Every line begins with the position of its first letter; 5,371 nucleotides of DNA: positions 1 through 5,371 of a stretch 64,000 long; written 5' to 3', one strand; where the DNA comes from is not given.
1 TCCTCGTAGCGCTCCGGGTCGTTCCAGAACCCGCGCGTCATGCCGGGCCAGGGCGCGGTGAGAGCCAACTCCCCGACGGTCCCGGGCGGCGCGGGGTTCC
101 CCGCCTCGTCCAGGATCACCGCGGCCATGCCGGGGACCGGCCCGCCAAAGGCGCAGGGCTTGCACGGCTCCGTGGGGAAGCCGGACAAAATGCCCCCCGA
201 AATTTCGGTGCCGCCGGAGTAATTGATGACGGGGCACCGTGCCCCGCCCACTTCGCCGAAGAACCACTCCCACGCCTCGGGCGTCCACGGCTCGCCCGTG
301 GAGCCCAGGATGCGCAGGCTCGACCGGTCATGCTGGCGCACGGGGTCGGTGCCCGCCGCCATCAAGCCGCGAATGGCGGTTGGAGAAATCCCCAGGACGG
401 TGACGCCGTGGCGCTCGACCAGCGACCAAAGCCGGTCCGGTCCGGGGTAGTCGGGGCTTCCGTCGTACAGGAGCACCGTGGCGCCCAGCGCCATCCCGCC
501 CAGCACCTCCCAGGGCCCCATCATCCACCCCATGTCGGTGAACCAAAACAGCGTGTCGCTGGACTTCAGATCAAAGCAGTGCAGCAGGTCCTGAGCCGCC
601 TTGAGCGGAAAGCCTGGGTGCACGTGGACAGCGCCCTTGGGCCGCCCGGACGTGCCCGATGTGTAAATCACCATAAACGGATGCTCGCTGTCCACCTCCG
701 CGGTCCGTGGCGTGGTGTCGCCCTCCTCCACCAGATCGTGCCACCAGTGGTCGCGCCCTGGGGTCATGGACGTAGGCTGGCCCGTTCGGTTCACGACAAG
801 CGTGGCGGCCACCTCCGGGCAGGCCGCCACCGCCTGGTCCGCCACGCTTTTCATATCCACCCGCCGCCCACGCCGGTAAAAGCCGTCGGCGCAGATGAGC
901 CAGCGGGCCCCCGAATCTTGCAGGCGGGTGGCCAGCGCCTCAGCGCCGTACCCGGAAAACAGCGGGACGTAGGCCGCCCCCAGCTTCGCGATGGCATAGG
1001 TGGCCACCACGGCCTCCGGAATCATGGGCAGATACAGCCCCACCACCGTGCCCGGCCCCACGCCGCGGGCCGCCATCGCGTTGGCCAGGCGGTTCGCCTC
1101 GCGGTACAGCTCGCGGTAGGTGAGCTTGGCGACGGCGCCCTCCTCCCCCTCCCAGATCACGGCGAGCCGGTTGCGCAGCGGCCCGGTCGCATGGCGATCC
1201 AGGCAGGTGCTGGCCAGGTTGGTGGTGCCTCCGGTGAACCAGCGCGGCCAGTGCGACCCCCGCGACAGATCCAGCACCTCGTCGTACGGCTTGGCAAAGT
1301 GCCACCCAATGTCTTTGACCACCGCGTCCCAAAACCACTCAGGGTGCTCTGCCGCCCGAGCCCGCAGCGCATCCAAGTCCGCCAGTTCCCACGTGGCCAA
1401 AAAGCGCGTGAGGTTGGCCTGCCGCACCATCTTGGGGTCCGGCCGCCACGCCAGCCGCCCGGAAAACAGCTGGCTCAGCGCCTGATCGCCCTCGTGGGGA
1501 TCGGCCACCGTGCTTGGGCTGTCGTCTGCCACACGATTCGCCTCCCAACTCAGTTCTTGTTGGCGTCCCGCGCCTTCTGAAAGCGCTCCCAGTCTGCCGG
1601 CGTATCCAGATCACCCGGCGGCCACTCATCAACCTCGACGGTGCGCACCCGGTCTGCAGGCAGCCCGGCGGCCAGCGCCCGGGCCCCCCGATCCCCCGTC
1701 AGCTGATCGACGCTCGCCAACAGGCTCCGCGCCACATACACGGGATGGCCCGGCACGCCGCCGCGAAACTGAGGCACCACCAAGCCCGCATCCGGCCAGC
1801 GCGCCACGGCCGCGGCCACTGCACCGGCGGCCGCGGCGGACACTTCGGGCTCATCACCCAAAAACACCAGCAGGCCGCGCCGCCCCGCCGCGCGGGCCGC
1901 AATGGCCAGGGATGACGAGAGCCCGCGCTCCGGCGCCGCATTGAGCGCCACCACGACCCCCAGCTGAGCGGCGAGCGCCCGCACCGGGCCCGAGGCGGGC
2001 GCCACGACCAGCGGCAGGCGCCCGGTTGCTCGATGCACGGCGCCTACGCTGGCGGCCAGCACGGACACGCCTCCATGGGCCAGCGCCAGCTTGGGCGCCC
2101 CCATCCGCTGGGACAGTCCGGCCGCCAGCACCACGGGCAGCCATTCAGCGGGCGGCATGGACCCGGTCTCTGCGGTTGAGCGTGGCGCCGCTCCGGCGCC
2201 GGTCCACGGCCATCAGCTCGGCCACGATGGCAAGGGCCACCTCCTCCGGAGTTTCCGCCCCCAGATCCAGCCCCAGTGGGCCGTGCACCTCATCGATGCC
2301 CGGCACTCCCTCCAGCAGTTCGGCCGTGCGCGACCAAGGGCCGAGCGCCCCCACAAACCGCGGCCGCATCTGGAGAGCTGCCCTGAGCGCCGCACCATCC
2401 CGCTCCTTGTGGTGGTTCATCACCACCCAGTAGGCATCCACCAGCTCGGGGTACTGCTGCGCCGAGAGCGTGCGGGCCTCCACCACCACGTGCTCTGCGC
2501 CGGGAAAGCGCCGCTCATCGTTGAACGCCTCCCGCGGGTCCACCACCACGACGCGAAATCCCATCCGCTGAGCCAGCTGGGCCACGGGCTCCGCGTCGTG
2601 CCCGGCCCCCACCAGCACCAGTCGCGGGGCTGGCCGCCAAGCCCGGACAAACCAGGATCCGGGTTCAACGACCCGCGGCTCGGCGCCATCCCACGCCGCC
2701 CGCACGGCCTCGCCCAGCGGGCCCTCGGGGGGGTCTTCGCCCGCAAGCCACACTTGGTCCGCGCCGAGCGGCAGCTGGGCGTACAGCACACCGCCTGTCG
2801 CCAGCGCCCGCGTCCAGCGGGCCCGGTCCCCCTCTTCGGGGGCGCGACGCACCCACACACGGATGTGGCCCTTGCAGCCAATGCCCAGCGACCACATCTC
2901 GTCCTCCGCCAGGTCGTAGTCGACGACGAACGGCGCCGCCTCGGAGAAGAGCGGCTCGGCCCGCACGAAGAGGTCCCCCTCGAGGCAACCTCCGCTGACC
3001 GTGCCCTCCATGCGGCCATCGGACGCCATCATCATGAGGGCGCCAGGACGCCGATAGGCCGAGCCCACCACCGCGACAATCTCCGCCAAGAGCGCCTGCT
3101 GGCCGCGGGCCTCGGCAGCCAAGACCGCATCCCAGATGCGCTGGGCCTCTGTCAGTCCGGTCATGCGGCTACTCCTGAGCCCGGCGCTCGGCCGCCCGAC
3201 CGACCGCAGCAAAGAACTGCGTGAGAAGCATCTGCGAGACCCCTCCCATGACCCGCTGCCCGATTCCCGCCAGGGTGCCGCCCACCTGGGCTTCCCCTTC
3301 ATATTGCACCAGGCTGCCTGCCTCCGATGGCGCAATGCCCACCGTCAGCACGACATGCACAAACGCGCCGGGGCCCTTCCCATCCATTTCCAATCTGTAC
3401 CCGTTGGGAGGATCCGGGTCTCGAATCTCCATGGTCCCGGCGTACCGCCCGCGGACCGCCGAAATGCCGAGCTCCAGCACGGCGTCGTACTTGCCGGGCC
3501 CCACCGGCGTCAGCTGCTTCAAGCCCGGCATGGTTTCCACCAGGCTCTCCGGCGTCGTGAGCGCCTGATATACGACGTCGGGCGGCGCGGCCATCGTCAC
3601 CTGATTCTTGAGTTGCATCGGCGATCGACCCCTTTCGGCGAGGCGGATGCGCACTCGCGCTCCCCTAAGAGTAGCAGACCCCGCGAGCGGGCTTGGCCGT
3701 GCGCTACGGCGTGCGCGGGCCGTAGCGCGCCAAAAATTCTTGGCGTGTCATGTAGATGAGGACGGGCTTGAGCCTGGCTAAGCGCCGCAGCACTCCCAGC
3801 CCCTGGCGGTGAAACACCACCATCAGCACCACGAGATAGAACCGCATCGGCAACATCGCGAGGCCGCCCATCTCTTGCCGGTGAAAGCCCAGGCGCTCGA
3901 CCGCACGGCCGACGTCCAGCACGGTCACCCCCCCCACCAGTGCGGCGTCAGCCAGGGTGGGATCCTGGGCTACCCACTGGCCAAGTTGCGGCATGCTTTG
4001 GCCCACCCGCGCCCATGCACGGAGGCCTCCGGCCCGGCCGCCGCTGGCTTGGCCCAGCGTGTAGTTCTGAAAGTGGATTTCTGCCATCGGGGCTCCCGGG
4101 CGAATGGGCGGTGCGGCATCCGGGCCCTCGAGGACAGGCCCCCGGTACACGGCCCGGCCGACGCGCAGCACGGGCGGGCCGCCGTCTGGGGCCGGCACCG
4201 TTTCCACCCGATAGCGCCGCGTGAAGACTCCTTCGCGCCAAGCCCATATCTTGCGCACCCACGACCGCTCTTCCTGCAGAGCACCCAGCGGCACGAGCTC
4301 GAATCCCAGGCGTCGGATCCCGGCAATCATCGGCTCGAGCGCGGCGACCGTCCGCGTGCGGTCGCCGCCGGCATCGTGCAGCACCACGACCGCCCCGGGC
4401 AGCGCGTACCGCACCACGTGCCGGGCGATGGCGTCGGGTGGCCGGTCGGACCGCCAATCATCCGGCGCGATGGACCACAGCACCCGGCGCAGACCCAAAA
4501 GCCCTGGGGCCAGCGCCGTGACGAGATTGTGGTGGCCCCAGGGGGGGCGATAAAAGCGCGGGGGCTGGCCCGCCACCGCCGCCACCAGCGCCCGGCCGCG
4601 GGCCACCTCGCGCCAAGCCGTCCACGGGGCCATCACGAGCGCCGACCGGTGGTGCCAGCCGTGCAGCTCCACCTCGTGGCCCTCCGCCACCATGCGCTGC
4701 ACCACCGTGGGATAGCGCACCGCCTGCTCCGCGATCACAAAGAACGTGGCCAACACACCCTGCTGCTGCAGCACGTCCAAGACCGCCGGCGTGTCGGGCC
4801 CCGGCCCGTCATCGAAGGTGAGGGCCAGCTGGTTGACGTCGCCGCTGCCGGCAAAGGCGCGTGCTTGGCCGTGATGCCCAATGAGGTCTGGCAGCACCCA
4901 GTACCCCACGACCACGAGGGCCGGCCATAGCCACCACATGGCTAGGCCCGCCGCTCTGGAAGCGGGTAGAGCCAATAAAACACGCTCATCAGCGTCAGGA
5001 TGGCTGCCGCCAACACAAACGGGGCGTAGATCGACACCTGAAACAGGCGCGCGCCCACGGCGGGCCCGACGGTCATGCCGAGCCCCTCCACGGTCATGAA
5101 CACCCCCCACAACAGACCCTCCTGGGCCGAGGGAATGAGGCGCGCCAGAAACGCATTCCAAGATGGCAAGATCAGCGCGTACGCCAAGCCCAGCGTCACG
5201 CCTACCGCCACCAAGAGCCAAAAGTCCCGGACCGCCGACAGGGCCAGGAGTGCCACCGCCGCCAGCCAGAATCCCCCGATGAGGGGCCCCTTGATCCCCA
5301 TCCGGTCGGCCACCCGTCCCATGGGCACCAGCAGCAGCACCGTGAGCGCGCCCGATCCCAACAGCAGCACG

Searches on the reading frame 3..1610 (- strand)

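Call 32: search_protein_families(library=pfam, proteins=[window:3-1610:-])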
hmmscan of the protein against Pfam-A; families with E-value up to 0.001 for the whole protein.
window:3-1610:- (536 aa): 2 families
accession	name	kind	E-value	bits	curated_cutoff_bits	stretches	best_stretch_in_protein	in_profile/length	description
PF00501.34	AMP-binding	-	3.2e-80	270.2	29.9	1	144-529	8-384/384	AMP-binding enzyme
PF16177.11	ACAS_N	-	3.6e-14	52.8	27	1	80-136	2-55/55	Acetyl-coenzyme A synthetase N-terminus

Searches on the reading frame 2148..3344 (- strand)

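Call 32: search_protein_families(library=pfam, proteins=[window:2148-3344:-])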
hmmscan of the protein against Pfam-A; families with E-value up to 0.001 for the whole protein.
window:2148-3344:- (399 aa): 2 families
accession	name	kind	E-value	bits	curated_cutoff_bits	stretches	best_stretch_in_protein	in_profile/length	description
PF13478.12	XdhC_C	-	7.3e-33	114.2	29.7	1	242-377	1-125/125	XdhC Rossmann domain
PF02625.21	XdhC_CoxI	-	2.6e-18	66.2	24.3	1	79-144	3-68/68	XdhC and CoxI family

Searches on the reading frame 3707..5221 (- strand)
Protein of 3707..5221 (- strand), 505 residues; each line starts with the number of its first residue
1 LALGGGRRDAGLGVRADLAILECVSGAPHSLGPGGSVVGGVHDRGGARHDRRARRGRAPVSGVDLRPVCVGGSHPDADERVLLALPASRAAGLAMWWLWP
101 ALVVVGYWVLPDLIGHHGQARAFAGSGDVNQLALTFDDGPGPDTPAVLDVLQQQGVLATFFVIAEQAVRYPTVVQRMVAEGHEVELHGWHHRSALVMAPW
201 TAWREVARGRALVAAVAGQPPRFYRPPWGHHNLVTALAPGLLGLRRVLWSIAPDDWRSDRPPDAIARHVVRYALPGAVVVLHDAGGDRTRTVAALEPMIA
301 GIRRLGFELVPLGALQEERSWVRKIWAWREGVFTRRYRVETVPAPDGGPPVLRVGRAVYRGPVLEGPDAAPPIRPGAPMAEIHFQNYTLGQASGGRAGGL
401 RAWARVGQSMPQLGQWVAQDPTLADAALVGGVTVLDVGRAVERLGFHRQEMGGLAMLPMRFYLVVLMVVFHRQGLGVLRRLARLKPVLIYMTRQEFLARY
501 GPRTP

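Call 66: search_protein_families(library=pfam, proteins=[window:3707-5221:-], max_evalue=0.001)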
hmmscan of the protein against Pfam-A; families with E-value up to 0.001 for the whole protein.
window:3707-5221:- (505 aa): 2 families
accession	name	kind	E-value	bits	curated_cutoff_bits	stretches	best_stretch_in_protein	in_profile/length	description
PF01522.26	Polysacc_deac_1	-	1.6e-29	102.9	23.1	1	129-244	6-121/124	Polysaccharide deacetylase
PF22790.2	YkoP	-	4.5e-22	78.6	27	1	320-500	2-183/183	YkoP domain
